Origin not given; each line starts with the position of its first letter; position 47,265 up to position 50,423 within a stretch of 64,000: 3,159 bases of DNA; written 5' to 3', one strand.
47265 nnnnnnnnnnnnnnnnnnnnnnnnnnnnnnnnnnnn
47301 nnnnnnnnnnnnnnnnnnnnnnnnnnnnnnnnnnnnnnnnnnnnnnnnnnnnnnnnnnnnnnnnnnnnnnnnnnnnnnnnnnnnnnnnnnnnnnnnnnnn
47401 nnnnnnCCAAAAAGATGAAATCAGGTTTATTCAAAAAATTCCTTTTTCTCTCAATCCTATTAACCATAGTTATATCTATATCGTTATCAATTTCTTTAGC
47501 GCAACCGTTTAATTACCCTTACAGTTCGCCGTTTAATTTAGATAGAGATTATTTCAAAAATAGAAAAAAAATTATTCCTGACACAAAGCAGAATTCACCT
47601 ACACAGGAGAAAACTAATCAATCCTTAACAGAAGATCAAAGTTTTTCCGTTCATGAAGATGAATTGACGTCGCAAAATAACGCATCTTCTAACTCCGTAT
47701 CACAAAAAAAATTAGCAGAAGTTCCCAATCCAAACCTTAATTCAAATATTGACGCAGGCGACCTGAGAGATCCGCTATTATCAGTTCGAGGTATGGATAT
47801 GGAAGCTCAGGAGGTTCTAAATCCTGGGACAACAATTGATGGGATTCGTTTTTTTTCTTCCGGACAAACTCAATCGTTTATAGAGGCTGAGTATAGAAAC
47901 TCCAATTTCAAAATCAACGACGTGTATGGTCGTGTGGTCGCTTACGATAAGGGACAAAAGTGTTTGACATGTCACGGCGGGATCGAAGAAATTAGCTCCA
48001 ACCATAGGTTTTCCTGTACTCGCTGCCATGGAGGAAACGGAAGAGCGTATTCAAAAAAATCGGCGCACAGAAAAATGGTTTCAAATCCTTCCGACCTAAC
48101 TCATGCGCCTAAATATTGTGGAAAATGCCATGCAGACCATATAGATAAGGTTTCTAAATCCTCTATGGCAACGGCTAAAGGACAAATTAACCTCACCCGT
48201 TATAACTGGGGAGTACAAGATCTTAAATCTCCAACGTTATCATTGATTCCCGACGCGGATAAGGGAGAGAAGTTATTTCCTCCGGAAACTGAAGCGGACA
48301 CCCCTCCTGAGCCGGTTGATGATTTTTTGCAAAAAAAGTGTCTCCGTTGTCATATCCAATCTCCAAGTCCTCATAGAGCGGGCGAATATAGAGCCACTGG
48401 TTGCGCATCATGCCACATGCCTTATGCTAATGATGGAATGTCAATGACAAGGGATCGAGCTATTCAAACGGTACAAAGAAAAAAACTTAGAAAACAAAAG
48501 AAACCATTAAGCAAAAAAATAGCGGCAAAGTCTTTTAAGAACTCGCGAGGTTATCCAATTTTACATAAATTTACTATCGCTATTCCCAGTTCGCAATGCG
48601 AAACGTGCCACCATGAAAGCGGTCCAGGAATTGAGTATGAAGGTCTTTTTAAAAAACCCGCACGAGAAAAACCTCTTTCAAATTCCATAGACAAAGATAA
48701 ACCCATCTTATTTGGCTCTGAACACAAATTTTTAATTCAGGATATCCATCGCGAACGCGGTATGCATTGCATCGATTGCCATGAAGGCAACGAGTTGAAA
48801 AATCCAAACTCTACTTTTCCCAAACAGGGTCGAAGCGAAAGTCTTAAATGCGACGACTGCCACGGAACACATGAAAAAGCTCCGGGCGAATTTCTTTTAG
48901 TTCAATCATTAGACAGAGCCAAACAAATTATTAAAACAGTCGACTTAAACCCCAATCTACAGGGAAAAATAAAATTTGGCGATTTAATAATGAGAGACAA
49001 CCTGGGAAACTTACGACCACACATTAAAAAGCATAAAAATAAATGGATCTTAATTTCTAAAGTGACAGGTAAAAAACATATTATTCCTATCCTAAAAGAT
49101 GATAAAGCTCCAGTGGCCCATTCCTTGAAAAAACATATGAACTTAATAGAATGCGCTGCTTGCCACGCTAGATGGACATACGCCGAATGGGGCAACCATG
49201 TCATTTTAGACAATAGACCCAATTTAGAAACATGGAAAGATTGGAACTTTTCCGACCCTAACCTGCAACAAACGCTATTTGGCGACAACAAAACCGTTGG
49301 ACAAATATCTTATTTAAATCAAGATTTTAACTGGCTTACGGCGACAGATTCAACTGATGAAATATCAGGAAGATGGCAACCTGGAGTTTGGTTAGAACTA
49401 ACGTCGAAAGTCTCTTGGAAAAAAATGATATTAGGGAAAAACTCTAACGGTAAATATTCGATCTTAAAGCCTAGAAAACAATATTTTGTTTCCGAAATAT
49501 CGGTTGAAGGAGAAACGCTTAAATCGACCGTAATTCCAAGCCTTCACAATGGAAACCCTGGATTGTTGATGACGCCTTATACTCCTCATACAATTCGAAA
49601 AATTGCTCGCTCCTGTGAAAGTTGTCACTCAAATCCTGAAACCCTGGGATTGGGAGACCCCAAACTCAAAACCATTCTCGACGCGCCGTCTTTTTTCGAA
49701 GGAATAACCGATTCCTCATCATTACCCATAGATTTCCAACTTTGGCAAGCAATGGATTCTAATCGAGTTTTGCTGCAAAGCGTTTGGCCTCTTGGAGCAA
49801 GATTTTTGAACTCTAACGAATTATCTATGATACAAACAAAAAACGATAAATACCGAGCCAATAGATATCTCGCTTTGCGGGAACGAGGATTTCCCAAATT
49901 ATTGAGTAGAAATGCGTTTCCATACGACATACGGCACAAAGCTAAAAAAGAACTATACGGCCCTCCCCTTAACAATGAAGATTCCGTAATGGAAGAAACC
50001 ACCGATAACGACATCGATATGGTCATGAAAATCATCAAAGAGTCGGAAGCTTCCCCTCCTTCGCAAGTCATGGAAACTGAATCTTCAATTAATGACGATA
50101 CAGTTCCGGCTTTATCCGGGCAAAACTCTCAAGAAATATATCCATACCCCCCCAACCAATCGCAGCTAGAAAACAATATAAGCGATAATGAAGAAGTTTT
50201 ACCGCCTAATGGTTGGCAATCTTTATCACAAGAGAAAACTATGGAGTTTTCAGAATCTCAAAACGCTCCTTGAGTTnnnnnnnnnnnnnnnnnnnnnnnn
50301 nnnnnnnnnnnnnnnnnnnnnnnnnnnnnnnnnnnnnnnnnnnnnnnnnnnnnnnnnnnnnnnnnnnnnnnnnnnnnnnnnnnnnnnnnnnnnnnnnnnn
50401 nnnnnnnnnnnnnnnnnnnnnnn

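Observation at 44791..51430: Hpt gene followed by a four-cytochrome operon carrying 25 haem-binding motifs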

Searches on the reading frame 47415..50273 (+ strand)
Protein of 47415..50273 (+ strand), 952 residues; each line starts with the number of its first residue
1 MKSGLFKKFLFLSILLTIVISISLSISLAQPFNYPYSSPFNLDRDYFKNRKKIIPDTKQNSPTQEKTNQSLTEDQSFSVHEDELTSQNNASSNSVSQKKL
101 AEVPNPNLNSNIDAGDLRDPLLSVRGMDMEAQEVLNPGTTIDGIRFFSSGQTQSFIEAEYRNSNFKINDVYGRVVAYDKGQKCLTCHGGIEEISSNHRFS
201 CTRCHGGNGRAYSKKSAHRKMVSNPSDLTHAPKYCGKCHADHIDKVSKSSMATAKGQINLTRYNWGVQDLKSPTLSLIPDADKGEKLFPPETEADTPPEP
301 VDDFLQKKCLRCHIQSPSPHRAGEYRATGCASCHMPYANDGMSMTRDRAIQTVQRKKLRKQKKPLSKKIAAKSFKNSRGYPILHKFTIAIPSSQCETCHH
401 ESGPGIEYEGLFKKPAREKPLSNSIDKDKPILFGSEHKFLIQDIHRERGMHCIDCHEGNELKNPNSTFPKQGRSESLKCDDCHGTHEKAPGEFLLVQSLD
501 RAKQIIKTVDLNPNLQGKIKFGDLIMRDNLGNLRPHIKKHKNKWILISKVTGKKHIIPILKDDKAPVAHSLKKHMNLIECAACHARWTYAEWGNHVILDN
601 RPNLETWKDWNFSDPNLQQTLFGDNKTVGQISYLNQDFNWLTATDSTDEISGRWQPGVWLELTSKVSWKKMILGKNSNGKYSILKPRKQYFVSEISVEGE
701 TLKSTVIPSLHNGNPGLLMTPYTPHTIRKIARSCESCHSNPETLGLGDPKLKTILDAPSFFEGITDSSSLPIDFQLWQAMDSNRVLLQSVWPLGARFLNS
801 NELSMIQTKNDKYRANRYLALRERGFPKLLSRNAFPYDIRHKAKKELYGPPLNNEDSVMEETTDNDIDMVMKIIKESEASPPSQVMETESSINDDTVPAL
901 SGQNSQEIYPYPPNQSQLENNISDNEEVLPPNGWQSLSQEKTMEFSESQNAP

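Call 4: search_protein_families(library=pfam, proteins=[window:47415-50273:+], max_evalue=0.1)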
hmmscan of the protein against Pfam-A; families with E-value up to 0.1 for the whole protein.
window:47415-50273:+ (952 aa): 3 families
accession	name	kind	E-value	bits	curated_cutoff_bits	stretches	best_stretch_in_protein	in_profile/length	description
PF14522.11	Cytochrome_C7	-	2.8e-09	37.1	24.8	2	443-488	6-53/67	Cytochrome c7 and related cytochrome c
PF14537.11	Cytochrom_c3_2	-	4.8e-08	33.8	25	2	178-245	4-70/79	Cytochrome c3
PF16500.10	Cyclin_N2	-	0.0058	17.8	24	1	58-125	27-94/114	Cyclin-A N-terminal APC/C binding region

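Call 5: search_protein_families(library=ncbifam, proteins=[window:47415-50273:+], max_evalue=0.1)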
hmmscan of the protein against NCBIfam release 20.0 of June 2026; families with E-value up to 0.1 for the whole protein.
window:47415-50273:+ (952 aa): 5 families
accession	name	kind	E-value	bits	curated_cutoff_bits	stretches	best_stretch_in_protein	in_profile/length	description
NF040943.1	cytoc3_ExtM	equivalog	1.7e-59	201.7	800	2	177-601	16-407/599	selenite/tellurite reduction operon c-type cytochrome ExtM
NF040967.1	cytc_ExtN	equivalog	4.2e-18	65.4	200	3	308-487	40-211/415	selenite/tellurite reduction operon c-type cytochrome ExtN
NF040968.1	FeS_ExtO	equivalog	7e-18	64.6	200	3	308-487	40-211/416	selenite/tellurite reduction operon b-type cytochrome iron-sulfur cluster-binding subunit ExtO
TIGR03146.1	cyt_nit_nrfB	equivalog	0.0025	18.1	166.6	1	434-510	69-139/145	cytochrome c nitrite reductase pentaheme subunit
NF047727.1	4hemeCytCCctA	equivalog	0.07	13.3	180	0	308-339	39-69/109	tetraheme c-type cytochrome CctA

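Call 7: search_solved_structures(query=window:47415-50273:+, max_evalue=1)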
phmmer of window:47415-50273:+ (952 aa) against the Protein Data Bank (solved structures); distinct sequences matched with E-value up to 1: 3.
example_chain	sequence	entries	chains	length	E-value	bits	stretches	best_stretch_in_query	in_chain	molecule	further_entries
3ouq_A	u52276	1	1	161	0.00044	21.5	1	176-245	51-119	Cytochrome c family protein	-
3ov0_A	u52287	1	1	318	0.0024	19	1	176-245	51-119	Cytochrome c family protein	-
4rkm_A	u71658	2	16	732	0.17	12.9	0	305-338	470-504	MccA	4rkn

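Call 29: find_homologous_proteins(query=window:47415-50273:+, max_evalue=0.00001)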
Query window:47415-50273:+ (952 aa): 881 proteins with E <= 0.00001 among 5300 candidates; the best 120 are listed.
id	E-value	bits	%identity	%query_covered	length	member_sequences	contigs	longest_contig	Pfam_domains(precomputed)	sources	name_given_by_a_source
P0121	0.0e+0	2227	100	100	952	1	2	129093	PF14537.12,PF14522.12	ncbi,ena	-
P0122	0.0e+0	1735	78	100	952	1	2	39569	PF14537.12,PF14522.12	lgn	-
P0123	0.0e+0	1669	75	100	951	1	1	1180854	PF14537.12,PF14522.12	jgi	jgi:hypothetical protein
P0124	0.0e+0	1668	75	100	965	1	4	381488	PF14537.12,PF14522.12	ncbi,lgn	-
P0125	0.0e+0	1653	74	100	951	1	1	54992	PF14537.12,PF14522.12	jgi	jgi:hypothetical protein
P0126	0.0e+0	1592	71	100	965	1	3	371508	PF14537.12,PF14522.12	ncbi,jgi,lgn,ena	-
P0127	0.0e+0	1394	64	98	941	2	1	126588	PF14537.12,PF14522.12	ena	-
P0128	1.5e-283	961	51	84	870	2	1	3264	PF14537.12,PF14522.12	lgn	-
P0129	1.1e-273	929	51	85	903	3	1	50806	PF02085.22,PF14522.12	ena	-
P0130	1.1e-266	906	50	81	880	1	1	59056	PF14537.12,PF14522.12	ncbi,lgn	ncbi:MAG: hypothetical protein ACE5G9_03525 [Nitrospinales bacterium]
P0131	1.4e-261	889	48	83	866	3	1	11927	PF14537.12,PF14522.12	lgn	-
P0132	2.7e-261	888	47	89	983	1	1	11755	PF14537.12,PF14522.12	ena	-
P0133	2.1e-260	885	51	83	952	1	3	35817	PF14537.12,PF14522.12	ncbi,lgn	ncbi:MAG: hypothetical protein ACE5E9_09325 [Nitrospinaceae bacterium]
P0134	2.3e-259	881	51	80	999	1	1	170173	PF14537.12,PF14522.12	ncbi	-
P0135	7.7e-259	880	44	98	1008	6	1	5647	PF14537.12,PF14522.12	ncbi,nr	ncbi:MAG: hypothetical protein IID17_10170 [Nitrospinae bacterium]|nr:hypothetical protein [Nitrospi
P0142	8.4e-254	863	51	80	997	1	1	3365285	PF14537.12,PF14522.12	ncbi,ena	-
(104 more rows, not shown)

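Call 38: search_solved_structures(query=A2, max_evalue=1, show_alignments=1)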
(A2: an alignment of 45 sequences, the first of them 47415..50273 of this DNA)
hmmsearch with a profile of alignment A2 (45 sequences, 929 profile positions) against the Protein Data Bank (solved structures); distinct sequences matched with E-value up to 1: 3.
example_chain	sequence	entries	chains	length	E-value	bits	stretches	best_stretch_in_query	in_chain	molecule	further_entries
1qdb_A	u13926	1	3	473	0.0042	18.3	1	419-524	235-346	CYTOCHROME C NITRITE REDUCTASE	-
3ouq_A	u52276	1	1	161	0.0047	18.1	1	169-245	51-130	Cytochrome c family protein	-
3ov0_A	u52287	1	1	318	0.0063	17.7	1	169-235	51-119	Cytochrome c family protein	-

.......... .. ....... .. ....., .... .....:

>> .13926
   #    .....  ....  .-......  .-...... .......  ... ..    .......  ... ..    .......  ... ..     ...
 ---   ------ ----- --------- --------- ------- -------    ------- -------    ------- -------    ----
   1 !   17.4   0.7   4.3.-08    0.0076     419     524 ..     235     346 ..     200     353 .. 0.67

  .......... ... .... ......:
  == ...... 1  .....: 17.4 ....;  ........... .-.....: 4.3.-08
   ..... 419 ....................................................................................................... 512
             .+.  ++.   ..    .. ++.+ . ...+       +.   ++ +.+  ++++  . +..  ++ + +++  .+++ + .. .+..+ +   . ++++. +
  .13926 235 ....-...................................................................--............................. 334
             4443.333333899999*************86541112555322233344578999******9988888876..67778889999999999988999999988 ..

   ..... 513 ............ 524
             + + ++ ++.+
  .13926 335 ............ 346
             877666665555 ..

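Call 43: predict_structure(alignment_id=A2)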
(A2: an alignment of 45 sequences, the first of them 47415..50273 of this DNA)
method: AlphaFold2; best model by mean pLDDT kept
length: 952 residues; sequences in the alignment: 45
mean_pLDDT: 52.7   pTM: 0.44
mean pLDDT of the five models: 52.7, 51.2, 50.8, 49.9, 49.5
residues with pLDDT >= 90: 39; 70-90: 232; 50-70: 195; < 50: 486
segments of 3 or more residues with pLDDT < 50: 28-213, 321-355, 361-448, 458-477, 566-589, 610-613, 627-631, 724-738, 768-774, 851-863, 878-952
pLDDT, mean of each block of 10 residues (from residue 1): 71 86 58 31 31 30 29 24 26 29 31 34 31 39 31 37 34 26 32 35 45 50 62 66 70 82 89 89 89 80 87 67 37 31 29 45 44 33 25 28 28 29 28 24 40 55 31 48 80 91 88 87 89 89 87 83 56 35 36 76 62 54 51 70 69 81 59 76 74 84 82 80 48 46 58 60 55 54 73 80 66 58 51 53 58 38 49 54 34 24 25 33 26 25 28 34
secondary structure, 60 per line:
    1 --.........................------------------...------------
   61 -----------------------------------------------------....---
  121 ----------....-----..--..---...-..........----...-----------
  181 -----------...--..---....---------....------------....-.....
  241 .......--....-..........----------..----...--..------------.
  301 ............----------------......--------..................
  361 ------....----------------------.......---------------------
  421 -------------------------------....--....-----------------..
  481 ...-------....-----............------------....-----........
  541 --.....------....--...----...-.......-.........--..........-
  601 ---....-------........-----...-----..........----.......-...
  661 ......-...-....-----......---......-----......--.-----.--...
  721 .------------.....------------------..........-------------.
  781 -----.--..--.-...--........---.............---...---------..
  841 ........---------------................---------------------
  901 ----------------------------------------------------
elements in order (helices of 4 or more, strands of 3 or more residues): H3-27 H114-117 H131-134 H153-162 E192-194 H202-205 H215-218 H231-234 H236-247 H250-253 H255-264 H300-312 H329-334 H343-360 H367-370 H393-399 H452-455 H458-461 H479-483 E491-494 H500-511 E524-527 E533-540 E543-547 E554-557 H571-577 H579-587 E590-599 H604-607 H615-622 E636-645 E650-656 E658-666 E672-675 E681-686 E690-695 E701-706 E718-721 H734-738 H757-766 E795-797 H800-807 H811-823 H839-848 H864-879

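Call 46: fold_search(model_id=the predicted structure, library=pdb)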
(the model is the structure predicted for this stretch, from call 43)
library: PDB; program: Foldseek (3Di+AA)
matches with E <= 10: 41; with E <= 0.001: 0
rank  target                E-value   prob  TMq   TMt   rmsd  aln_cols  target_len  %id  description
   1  9lbn_H                2.1e+00  0.03  0.05  0.10  25.3       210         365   10  The composite cryo-EM structure of the head-to-tail connector and head-proximal tail components of bacteriophage phiXa (released 2025-05-07)
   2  3fa8_A                2.9e+00  0.01  0.03  0.12  19.4       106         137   10  Crystal structure of the apo R132K:Y134F:R111L:L121E mutant of cellular retinoic acid-binding protein II at 1.78 angst (released 2009-10-27)
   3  3fa7_A                3.5e+00  0.01  0.03  0.12  19.3       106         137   10  Crystal structure of the apo R132K:R111L:L121E:R59E mutant of cellular retinoic acid-binding protein II at 1.90 angstr (released 2009-10-27)
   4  3i17_A                3.6e+00  0.01  0.03  0.12  19.3       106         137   10  Crystal structure of the apo R132K:L121E mutant of cellular retinoic acid-binding protein II at 1.68 angstrom resoluti (released 2009-07-28)
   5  4np4_A                3.9e+00  0.11  0.03  0.08   5.4        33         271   18  Clostridium difficile toxin B CROP domain in complex with FAB domains of neutralizing antibody bezlotoxumab (released 2014-05-21)
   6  2bml_B                4.3e+00  0.08  0.03  0.15   5.7        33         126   15  Ofloxacin-like antibiotics inhibit pneumococcal cell wall degrading virulence factors (released 2005-03-30)
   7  1gvm_B                4.3e+00  0.07  0.03  0.14   5.9        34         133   26  CHOLINE BINDING DOMAIN OF THE MAJOR AUTOLYSIN (C-LYTA) FROM STREPTOCOCCUS PNEUMONIAE (released 2002-08-01)
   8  1iwm_A                4.3e+00  0.03  0.03  0.11  18.4        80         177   10  Crystal Structure of the Outer Membrane Lipoprotein Receptor, LolB (released 2003-07-15)
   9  6mox                  4.3e+00  0.01  0.02  0.12  18.6        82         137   12  Crystal Structure of the All-trans Retinal-Bound R111K:Y134F:T54V:R132Q:P39Q:R59Y:L121E Human Cellular Retinoic Acid Bin (released 2019-01-09)
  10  1gvm_F                4.5e+00  0.07  0.03  0.14   5.9        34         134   26  CHOLINE BINDING DOMAIN OF THE MAJOR AUTOLYSIN (C-LYTA) FROM STREPTOCOCCUS PNEUMONIAE (released 2002-08-01)
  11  3fa9_A                4.5e+00  0.01  0.02  0.12  18.6        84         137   11  Crystal structure of the apo R132K:Y134F:R111L:L121D mutant of cellular retinoic acid-binding protein II at 1.94 angst (released 2009-10-27)
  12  4ybp                  4.8e+00  0.01  0.02  0.12  18.6        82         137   12  Crystal structure of the R111K:Y134F:T54V:R132Q:P39Q:R59Y mutant of human cellular retinoic acid binding proteinii with  (released 2016-02-24)
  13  4iwt_A                5.1e+00  0.06  0.03  0.13   5.9        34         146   26  Crystal structure of the C-teminal choline-binding domain of the Streptococcus pneumoniae prophage LytA (released 2014-01-29)
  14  3d95_A                5.1e+00  0.01  0.02  0.11  18.9        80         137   10  Crystal Structure of the R132K:Y134F:R111L:L121E:T54V Mutant of Apo-Cellular Retinoic Acid Binding Protein Type II at  (released 2008-07-22)
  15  6z2u                  5.1e+00  0.01  0.04  0.14  19.0       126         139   13  M2 mutant (R111K:Y134F:T54V:R132Q:P39Y:R59Y) of human cellular retinoic acid binding protein II (released 2021-06-02)
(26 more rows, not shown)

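Call 48: search_protein_families(library=ncbifam, proteins=[P0142], max_evalue=0.00001)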
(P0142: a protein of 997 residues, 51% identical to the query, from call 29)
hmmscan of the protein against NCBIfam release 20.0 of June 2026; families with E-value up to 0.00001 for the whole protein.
P0142 (997 aa): 3 families
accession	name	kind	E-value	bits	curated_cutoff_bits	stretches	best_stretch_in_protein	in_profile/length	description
NF040943.1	cytoc3_ExtM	equivalog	5.4e-63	213.2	800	1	197-614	12-401/599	selenite/tellurite reduction operon c-type cytochrome ExtM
NF040968.1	FeS_ExtO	equivalog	4.8e-17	61.9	200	1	328-510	40-215/416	selenite/tellurite reduction operon b-type cytochrome iron-sulfur cluster-binding subunit ExtO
NF040967.1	cytc_ExtN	equivalog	1e-16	60.8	200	1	325-510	37-215/415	selenite/tellurite reduction operon c-type cytochrome ExtN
